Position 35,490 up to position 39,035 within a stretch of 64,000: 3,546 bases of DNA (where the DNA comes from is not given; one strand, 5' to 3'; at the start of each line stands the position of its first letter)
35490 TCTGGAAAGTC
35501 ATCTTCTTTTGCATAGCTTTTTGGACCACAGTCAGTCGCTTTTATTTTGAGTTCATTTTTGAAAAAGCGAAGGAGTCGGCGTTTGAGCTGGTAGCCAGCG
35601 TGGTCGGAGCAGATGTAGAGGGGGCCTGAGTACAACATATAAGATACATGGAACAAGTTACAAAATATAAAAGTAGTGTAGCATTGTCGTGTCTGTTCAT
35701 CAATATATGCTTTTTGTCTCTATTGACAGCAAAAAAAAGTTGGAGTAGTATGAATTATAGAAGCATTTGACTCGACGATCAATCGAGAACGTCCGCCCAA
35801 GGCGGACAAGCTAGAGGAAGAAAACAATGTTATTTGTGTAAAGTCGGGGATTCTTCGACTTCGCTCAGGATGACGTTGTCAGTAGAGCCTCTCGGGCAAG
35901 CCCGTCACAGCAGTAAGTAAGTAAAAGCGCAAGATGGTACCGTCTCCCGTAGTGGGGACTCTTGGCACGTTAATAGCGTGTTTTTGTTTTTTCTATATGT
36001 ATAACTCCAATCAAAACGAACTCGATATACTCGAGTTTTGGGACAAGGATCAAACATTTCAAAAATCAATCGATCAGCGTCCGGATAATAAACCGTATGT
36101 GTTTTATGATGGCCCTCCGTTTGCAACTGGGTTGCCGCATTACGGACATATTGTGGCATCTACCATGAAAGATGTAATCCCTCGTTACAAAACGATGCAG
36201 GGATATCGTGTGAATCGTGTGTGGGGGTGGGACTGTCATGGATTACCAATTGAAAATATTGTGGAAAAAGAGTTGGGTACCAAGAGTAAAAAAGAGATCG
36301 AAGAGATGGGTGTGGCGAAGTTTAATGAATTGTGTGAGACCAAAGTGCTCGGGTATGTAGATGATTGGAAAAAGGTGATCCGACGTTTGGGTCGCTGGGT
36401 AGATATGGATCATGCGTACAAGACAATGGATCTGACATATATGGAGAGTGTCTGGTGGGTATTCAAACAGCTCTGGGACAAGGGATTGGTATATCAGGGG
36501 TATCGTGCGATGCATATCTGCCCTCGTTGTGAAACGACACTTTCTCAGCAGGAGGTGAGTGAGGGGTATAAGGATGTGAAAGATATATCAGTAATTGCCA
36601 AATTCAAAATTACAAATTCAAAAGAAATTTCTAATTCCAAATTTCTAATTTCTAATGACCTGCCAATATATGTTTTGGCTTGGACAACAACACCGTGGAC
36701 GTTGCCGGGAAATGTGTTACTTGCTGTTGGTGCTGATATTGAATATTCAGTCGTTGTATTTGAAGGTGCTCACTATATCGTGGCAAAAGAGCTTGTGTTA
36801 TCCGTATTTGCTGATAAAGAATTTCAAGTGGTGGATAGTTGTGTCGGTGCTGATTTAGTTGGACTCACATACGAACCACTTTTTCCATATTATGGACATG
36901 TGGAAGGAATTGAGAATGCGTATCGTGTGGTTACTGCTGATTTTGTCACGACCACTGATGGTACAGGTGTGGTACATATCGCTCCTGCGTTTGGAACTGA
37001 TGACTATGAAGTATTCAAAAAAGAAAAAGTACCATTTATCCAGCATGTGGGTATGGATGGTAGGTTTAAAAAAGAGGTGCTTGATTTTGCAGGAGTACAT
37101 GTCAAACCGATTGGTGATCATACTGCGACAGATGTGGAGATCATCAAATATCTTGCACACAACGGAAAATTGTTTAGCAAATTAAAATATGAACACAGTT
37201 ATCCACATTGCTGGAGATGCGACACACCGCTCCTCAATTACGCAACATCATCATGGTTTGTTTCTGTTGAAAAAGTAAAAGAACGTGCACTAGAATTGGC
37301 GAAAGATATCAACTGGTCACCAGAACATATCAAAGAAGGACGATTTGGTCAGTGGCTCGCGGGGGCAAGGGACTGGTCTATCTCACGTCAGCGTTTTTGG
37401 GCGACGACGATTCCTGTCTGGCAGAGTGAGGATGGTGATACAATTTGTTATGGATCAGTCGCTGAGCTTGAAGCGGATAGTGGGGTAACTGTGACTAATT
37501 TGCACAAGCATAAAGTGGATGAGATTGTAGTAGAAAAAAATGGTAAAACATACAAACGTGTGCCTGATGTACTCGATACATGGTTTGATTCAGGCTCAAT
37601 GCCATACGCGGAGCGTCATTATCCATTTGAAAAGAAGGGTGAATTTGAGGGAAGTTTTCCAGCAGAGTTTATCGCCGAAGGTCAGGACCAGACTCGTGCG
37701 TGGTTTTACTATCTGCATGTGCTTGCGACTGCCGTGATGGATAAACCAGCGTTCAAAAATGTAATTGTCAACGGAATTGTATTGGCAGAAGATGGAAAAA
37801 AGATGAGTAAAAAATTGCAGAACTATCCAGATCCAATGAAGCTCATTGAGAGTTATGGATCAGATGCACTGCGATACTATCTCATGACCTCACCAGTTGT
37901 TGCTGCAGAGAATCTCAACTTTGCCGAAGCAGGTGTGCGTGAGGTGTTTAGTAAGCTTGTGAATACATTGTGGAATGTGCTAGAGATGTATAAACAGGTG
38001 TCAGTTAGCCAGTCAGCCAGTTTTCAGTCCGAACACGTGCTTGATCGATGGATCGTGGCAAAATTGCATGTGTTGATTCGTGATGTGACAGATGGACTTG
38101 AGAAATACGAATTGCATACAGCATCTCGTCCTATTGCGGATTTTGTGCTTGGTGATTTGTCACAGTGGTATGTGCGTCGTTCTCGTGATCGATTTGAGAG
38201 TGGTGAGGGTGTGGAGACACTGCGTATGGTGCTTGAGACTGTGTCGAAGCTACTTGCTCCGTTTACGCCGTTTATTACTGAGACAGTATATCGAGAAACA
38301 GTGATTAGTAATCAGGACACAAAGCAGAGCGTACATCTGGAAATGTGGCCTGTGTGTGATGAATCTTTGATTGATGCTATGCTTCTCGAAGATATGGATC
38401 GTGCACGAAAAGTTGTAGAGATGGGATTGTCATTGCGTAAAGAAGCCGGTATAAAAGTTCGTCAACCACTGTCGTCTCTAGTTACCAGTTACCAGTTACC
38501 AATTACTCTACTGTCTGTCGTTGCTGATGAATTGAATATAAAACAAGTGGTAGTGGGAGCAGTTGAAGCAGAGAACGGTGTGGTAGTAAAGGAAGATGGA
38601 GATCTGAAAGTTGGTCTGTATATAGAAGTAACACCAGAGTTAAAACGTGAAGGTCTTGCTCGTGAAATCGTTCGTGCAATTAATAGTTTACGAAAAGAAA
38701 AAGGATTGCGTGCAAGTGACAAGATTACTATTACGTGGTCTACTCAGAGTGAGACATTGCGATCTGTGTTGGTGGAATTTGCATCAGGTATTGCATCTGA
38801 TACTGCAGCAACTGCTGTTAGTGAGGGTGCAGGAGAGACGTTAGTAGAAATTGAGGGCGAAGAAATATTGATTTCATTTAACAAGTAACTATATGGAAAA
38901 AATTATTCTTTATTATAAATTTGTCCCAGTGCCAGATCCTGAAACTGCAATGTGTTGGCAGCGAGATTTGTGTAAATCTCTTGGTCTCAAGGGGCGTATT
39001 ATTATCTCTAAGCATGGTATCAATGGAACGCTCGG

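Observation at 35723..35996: T-box-like leader upstream of ileS with a short specifier hairpin (AUC-A) and canonical UGGUACC antiterminator bulge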

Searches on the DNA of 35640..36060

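Call 4: search_rna_families(source=window, start=35640, end=36060, threshold=evalue, max_evalue=10, show_alignments=5)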
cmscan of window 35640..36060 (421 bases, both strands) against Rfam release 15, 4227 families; matches with E-value up to 10: 1.
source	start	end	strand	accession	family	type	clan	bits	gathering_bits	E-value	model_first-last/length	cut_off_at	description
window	35813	35890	+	RF00885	MIR821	Gene; miRNA;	-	14.2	249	2.8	1-275/275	no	MIR821 microRNA precursor family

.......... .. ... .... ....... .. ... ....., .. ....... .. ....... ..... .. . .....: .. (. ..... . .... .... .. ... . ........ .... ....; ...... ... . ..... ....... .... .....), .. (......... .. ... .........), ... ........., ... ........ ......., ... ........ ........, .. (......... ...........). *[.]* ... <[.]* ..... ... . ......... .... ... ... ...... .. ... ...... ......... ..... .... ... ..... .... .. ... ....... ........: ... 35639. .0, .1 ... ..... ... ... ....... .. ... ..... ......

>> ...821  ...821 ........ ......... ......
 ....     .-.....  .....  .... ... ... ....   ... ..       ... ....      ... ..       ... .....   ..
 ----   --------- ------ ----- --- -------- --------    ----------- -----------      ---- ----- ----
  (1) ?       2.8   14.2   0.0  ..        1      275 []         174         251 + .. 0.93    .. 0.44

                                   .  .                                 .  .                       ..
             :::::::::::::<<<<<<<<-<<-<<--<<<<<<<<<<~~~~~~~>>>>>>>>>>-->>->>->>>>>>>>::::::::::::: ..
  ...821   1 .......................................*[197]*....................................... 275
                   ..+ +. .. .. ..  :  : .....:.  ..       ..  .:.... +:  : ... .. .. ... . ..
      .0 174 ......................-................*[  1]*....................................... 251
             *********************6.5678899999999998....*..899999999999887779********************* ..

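Call 60: search_rna_families(source=window, start=35755, end=35985, threshold=evalue, max_evalue=10, show_alignments=2)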
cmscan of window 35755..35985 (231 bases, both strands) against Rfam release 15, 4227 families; matches with E-value up to 10: 2.
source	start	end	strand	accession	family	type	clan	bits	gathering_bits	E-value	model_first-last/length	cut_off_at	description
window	35841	35861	+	RF03205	mir-1898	Gene; miRNA;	-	13.7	78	9.1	1-61/61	no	mir-1898 microRNA precursor family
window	35755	35862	-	RF01946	KCNQ1OT1_1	Gene; lncRNA;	-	6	70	1.1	260-372/464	3'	KCNQ1 overlapping transcript 1 conserved region 1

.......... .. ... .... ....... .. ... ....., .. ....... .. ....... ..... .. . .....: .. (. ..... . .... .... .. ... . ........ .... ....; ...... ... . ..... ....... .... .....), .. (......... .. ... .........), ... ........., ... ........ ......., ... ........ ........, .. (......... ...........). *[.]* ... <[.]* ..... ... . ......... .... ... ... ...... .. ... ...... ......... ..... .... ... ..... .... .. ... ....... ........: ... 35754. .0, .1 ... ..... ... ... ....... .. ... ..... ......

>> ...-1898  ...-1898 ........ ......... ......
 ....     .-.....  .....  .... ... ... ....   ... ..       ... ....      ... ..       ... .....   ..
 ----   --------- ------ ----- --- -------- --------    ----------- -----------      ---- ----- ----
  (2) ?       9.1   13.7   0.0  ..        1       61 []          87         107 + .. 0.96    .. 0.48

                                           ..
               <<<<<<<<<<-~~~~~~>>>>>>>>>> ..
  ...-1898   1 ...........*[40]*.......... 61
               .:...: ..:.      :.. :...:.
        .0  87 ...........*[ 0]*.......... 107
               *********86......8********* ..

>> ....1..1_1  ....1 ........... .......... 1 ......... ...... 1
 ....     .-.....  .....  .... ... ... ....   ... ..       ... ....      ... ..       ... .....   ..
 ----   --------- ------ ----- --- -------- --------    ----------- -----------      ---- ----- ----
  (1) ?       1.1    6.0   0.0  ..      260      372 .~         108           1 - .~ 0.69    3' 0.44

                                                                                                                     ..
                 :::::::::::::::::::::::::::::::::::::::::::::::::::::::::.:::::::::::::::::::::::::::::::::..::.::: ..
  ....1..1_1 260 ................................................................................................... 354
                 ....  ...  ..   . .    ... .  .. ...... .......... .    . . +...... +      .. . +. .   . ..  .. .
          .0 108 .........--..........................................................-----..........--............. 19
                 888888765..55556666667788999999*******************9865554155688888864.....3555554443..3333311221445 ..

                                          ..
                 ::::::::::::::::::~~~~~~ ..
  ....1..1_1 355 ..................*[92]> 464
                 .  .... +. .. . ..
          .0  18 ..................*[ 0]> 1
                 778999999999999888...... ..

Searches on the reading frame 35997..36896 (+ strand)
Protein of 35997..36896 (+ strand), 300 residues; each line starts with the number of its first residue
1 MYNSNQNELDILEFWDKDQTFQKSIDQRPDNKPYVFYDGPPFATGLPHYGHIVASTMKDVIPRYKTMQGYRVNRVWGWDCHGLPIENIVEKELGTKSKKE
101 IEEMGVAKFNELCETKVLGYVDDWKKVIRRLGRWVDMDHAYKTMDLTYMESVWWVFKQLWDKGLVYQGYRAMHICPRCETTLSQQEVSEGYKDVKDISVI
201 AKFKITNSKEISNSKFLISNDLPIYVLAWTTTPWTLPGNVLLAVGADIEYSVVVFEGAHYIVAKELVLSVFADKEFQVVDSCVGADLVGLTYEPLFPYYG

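Call 35: find_related_loci(query=window:35997-36896:+, collection=metagenome_contigs, flank=1500)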
Query window:35997-36896:+ (300 aa) in metagenome_contigs; peptide patterns used: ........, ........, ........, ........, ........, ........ (x = any residue, [..] = any of these).
600 stretches matched a pattern (row limit reached: there are more); 505 encode a relative of the query (tblastn E <= 1e-3); the best 80 are kept; 80 distinct loci.
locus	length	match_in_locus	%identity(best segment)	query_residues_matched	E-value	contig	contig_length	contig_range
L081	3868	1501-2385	69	2-300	2e-149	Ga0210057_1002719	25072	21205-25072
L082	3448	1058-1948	70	1-299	2e-149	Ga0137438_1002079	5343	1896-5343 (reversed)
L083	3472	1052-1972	67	1-299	8e-146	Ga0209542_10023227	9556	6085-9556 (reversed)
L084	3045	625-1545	67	1-299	1e-146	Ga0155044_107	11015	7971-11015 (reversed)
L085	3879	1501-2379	67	2-300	2e-141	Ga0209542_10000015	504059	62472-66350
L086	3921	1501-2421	66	1-299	1e-136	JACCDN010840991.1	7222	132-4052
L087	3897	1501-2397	64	1-299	4e-134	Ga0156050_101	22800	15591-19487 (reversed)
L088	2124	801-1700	65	4-299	6e-140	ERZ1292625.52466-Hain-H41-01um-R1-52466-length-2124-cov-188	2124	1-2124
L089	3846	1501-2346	64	5-299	2e-131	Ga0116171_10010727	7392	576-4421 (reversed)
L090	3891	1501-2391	63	3-300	2e-131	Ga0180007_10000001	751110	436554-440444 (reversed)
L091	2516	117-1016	63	2-299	1e-133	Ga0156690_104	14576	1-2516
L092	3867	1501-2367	64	3-299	5e-129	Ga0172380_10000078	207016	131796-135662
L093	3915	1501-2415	61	8-299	9e-129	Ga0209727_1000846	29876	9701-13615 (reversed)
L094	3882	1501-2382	62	2-299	1e-127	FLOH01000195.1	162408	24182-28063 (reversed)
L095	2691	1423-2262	62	8-300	2e-133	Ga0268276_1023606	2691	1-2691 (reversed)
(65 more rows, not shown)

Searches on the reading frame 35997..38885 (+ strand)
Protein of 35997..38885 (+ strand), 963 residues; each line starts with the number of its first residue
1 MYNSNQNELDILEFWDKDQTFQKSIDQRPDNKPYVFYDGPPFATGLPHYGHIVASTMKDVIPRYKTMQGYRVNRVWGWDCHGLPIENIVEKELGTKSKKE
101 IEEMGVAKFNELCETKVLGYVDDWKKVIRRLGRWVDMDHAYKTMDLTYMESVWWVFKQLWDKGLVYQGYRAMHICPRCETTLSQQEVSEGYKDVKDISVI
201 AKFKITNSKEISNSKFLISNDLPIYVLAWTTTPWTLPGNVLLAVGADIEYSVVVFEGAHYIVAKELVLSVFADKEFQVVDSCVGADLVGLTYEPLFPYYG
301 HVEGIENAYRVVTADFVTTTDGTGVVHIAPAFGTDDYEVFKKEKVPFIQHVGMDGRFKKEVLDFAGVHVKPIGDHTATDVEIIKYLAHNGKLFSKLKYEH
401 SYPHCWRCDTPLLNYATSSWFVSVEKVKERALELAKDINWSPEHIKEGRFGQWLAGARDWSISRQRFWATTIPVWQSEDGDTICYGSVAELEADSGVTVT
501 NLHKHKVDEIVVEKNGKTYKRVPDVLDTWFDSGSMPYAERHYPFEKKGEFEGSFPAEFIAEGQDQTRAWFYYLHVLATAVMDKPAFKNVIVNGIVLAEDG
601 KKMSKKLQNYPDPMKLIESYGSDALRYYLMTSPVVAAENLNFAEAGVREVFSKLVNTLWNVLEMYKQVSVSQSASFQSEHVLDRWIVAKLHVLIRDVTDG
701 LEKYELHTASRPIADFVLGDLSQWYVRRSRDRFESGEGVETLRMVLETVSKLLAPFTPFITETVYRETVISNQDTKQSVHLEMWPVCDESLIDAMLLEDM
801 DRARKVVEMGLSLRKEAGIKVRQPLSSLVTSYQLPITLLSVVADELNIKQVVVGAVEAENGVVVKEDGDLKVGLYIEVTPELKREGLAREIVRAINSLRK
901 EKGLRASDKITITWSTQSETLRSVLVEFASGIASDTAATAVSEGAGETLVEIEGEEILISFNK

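Call 10: find_related_loci(query=window:35997-38885:+, collection=genome_contigs, flank=3000)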
Query window:35997-38885:+ (963 aa) in genome_contigs; peptide patterns used: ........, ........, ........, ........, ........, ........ (x = any residue, [..] = any of these).
600 stretches matched a pattern (row limit reached: there are more); 577 encode a relative of the query (tblastn E <= 1e-3); the best 80 are kept; 80 distinct loci.
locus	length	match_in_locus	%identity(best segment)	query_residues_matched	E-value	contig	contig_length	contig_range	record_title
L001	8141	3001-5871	65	2-963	0e+0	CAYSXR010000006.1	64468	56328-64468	MAG TPA_asm: uncultured Gammaproteobacteria bacterium isolate SRP286056_co2_340 genome assembly, contig: NODE_445_length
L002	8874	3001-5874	65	2-963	0e+0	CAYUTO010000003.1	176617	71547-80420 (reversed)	MAG TPA_asm: uncultured Gammaproteobacteria bacterium isolate SRP285395_co2_42 genome assembly, contig: NODE_75_length_1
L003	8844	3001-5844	62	2-942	0e+0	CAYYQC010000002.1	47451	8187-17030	MAG TPA_asm: uncultured Gammaproteobacteria bacterium isolate SRP286056_co2_552 genome assembly, contig: NODE_853_length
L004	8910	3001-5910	59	1-953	0e+0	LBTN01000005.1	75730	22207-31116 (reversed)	MAG: Candidatus Magasanikbacteria bacterium GW2011_GWA2_37_8 US58_C0005, whole genome shotgun sequence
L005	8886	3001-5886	59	1-957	0e+0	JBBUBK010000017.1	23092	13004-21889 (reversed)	MAG: Patescibacteria group bacterium isolate H52-bin026_1 H52_bin026_1_000000000017, whole genome shotgun sequence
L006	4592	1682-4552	59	2-963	0e+0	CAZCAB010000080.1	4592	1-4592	MAG TPA_asm: uncultured Gammaproteobacteria bacterium isolate SRP167671_co2_16 genome assembly, contig: NODE_21071_lengt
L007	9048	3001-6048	56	1-960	0e+0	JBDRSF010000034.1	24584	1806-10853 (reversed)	MAG: Candidatus Magasanikbacteria bacterium isolate MEGAHIT-group-3.130 k141_374752, whole genome shotgun sequence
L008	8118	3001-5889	59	1-961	0e+0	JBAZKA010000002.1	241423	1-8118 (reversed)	MAG: Patescibacteria group bacterium isolate SO_2017_LW4_132 scaffold_143_c1_LW137-91_2017, whole genome shotgun sequenc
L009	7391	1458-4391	58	1-961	0e+0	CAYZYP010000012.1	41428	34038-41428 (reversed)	MAG TPA_asm: uncultured Gammaproteobacteria bacterium isolate SRP062349_co5_339 genome assembly, contig: NODE_209_length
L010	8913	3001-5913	59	1-949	0e+0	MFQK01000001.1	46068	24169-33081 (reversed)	MAG: Candidatus Magasanikbacteria bacterium RIFCSPLOWO2_02_FULL_44_11 rifcsplowo2_02_scaffold_1090, whole genome shotgun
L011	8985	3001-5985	57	2-963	0e+0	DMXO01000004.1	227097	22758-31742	MAG TPA_asm: Candidatus Magasanikbacteria bacterium isolate UBA11699 contig_128, whole genome shotgun sequence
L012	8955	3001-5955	59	1-950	0e+0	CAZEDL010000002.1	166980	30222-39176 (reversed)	MAG TPA_asm: uncultured Gammaproteobacteria bacterium isolate SRP342105_co1_41 genome assembly, contig: NODE_96_length_1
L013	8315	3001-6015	57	1-963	0e+0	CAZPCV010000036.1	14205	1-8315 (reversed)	MAG TPA_asm: uncultured Gammaproteobacteria bacterium isolate SRP257259_co1_228 genome assembly, contig: NODE_5704_lengt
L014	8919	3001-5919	57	1-954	0e+0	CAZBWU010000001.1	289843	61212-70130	MAG TPA_asm: uncultured Gammaproteobacteria bacterium isolate SRP219642_co6_52 genome assembly, contig: NODE_6_length_28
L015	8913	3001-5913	58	2-938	0e+0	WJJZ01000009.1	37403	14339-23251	MAG: Candidatus Magasanikiibacteriota bacterium isolate Bin_289 k141_1284336, whole genome shotgun sequence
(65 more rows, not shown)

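Call 76: search_solved_structures(query=window:35997-38885:+, max_evalue=1e-20)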
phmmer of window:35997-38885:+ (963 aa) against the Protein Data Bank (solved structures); distinct sequences matched with E-value up to 1e-20: 37.
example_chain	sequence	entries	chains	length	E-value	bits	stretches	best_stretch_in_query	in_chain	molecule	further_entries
8wnd_A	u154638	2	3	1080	1.4e-225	754.6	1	7-870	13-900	isoleucine--tRNA ligase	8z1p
9w01_B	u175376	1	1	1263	5.3e-223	746.1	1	7-869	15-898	Isoleucine--tRNA ligase, cytoplasmic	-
9wqs_A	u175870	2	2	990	1e-219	735.3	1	7-870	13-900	Isoleucine--tRNA ligase, cytoplasmic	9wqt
7d5c_A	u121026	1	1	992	1e-219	735.2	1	7-870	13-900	Isoleucine--tRNA ligase, cytoplasmic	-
8c8u_A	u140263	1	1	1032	4.1e-211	706.8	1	4-853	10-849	Isoleucine--tRNA ligase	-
8c8v_A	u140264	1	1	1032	4.1e-211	706.8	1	4-853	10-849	Isoleucine--tRNA ligase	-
8c9d_A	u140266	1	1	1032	1.6e-209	701.5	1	4-853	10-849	Isoleucine--tRNA ligase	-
8c8w_A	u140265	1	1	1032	2.1e-208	697.8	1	4-853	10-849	Isoleucine--tRNA ligase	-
6ldk_A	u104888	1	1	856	3.2e-206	690.6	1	8-815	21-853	Isoleucine--tRNA ligase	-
1ile_A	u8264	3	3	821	3.3e-202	677.3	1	8-819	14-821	ISOLEUCYL-TRNA SYNTHETASE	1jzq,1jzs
1ffy_A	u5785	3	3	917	1.5e-94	321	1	8-795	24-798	ISOLEUCYL-TRNA SYNTHETASE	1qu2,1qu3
8c9e_A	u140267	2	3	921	2.1e-93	317.2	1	10-811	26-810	Isoleucine--tRNA ligase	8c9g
8c9f_A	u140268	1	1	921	6.2e-91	309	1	10-811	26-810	Isoleucine--tRNA ligase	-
8wnf_A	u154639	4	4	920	7.7e-76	259.1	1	6-770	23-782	Isoleucine--tRNA ligase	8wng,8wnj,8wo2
8wni_A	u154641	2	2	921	7.7e-76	259.1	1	6-770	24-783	Isoleucine--tRNA ligase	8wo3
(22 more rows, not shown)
